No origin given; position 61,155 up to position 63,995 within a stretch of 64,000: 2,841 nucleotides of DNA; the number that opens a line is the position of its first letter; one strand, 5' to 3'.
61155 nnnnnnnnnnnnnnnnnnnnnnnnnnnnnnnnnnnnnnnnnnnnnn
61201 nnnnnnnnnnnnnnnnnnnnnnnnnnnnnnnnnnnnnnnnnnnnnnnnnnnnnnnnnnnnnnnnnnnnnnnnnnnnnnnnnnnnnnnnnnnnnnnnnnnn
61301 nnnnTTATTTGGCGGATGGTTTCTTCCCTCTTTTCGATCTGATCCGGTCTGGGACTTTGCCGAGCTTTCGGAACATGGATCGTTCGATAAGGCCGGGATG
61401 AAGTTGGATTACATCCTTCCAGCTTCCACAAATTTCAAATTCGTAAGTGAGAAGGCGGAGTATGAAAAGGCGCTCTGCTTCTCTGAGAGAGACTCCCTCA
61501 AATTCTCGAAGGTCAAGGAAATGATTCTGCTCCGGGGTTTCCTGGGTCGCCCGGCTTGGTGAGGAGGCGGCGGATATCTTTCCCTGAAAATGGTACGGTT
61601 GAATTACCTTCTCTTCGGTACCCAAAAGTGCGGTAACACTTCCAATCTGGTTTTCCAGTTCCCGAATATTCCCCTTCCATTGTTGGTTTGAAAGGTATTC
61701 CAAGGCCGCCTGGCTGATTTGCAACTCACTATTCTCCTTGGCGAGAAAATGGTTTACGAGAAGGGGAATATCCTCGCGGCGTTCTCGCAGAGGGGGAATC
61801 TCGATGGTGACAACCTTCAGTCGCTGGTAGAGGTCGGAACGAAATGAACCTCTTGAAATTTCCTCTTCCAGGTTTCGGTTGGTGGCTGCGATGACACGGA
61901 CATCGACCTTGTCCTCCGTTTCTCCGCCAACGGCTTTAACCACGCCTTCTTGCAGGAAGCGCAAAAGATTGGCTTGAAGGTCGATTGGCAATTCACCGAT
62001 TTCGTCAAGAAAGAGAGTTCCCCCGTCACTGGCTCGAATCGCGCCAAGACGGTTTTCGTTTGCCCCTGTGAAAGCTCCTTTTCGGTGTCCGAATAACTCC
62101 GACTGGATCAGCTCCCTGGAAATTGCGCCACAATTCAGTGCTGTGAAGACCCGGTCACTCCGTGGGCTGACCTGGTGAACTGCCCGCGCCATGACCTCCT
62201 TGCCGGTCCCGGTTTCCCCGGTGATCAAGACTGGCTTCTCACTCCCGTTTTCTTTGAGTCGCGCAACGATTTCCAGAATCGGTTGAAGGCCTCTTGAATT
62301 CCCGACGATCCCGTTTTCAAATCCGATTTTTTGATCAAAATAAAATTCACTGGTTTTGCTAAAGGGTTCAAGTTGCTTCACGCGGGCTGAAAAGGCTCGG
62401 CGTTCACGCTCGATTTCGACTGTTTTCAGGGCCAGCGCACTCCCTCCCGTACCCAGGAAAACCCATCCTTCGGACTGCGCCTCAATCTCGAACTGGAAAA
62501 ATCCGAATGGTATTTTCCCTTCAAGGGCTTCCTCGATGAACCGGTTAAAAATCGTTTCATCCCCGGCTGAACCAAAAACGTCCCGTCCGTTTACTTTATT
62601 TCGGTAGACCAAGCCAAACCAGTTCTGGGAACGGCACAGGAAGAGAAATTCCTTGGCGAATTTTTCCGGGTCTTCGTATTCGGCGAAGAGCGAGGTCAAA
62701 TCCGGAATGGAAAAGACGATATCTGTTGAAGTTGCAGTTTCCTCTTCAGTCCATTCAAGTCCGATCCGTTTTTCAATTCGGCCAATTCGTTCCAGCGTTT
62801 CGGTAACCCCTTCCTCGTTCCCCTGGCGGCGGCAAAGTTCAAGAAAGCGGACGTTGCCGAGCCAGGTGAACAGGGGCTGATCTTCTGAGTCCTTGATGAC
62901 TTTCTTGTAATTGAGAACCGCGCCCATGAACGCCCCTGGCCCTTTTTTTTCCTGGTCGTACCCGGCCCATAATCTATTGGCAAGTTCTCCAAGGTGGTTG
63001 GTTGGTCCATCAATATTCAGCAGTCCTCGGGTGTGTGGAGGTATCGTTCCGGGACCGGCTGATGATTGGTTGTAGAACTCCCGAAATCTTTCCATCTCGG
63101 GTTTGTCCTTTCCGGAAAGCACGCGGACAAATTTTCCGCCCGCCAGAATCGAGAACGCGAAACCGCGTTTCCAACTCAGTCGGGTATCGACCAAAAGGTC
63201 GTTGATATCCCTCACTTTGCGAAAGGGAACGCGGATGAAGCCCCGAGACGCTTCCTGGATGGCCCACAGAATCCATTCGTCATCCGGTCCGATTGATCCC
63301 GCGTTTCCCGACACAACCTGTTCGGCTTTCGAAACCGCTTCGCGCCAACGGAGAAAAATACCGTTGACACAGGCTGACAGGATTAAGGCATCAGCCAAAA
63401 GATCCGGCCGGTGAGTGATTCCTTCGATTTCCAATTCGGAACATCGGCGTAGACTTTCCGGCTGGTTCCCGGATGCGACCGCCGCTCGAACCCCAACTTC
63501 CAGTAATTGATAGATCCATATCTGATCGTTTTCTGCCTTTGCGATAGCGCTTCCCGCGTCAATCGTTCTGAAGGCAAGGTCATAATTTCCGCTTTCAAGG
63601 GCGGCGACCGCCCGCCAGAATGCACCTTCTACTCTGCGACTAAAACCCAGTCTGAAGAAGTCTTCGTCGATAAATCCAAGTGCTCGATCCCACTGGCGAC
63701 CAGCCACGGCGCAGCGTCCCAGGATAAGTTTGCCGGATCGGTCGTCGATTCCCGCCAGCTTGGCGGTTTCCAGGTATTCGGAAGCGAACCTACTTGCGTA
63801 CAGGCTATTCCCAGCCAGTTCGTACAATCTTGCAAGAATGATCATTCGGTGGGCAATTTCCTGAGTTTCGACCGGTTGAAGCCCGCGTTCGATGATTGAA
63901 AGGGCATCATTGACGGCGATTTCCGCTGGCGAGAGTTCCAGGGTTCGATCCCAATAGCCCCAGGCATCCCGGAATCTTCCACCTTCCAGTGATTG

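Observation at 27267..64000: Sigma-54-controlled chimeric transfer apparatus: Trb-type T4SS components (VirB2-B6) followed by a secretin/GspE/GspF/GspL-M/PilT module with no VirB7-B11 or VirD4 in view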

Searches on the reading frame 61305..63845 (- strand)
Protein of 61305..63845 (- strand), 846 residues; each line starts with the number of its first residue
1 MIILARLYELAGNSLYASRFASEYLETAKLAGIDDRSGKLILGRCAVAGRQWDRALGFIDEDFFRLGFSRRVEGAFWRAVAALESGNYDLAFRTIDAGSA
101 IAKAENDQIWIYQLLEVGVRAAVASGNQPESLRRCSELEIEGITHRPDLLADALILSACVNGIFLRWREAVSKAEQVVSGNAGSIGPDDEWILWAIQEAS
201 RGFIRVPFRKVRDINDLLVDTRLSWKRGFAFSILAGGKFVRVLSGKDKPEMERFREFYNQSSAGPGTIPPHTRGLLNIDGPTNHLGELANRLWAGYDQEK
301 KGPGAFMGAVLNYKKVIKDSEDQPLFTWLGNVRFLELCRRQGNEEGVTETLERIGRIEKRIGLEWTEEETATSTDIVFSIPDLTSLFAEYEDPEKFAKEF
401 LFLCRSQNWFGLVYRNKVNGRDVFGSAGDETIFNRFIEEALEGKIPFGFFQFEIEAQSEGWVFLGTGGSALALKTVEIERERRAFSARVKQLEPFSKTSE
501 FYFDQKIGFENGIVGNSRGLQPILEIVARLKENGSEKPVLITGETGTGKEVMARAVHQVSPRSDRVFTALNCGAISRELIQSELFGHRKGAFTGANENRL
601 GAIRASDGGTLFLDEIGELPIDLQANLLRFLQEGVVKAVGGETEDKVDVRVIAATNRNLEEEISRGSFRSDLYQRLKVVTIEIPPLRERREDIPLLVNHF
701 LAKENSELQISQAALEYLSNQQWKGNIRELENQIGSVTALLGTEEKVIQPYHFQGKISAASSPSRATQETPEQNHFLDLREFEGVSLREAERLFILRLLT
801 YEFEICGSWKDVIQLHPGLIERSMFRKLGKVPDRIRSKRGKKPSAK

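Call 4: search_protein_families(library=pfam, proteins=[window:61305-63845:-], max_evalue=0.01)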
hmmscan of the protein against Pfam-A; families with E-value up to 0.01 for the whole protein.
window:61305-63845:- (846 aa): 8 families
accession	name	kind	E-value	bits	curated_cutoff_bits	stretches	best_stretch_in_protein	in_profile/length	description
PF00158.32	Sigma54_activat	-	2.5e-64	216.4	20.2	1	513-682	1-168/168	Sigma-54 interaction domain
PF14532.12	Sigma54_activ_2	-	4.5e-20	72.7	25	1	514-686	1-138/138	Sigma-54 interaction domain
PF25601.1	AAA_lid_14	-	3.6e-19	68.8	27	1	687-767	1-84/87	AAA+ ATPase lid domain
PF07728.20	AAA_5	-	6.4e-07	29.9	22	1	538-659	1-125/139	AAA domain (dynein-related subfamily)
PF07724.20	AAA_2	-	4.4e-06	27.3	27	1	539-665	6-133/166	AAA domain (Cdc48 subfamily)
PF00004.35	AAA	-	5.4e-05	24.1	21.2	1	539-668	1-123/131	ATPase family associated with various cellular activities (AAA)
PF13191.12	AAA_16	-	0.0014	19.6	32.6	1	521-595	10-86/167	AAA ATPase domain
PF01078.27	Mg_chelatase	-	0.0015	18.4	20.3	0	538-640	24-139/207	Magnesium chelatase, subunit ChlI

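Call 14: find_encoding_contigs(protein=window:61305-63845:-, flank=10000, max_places=6)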
Protein window:61305-63845:- (846 aa): no gene with exactly this product is on record in the collection.
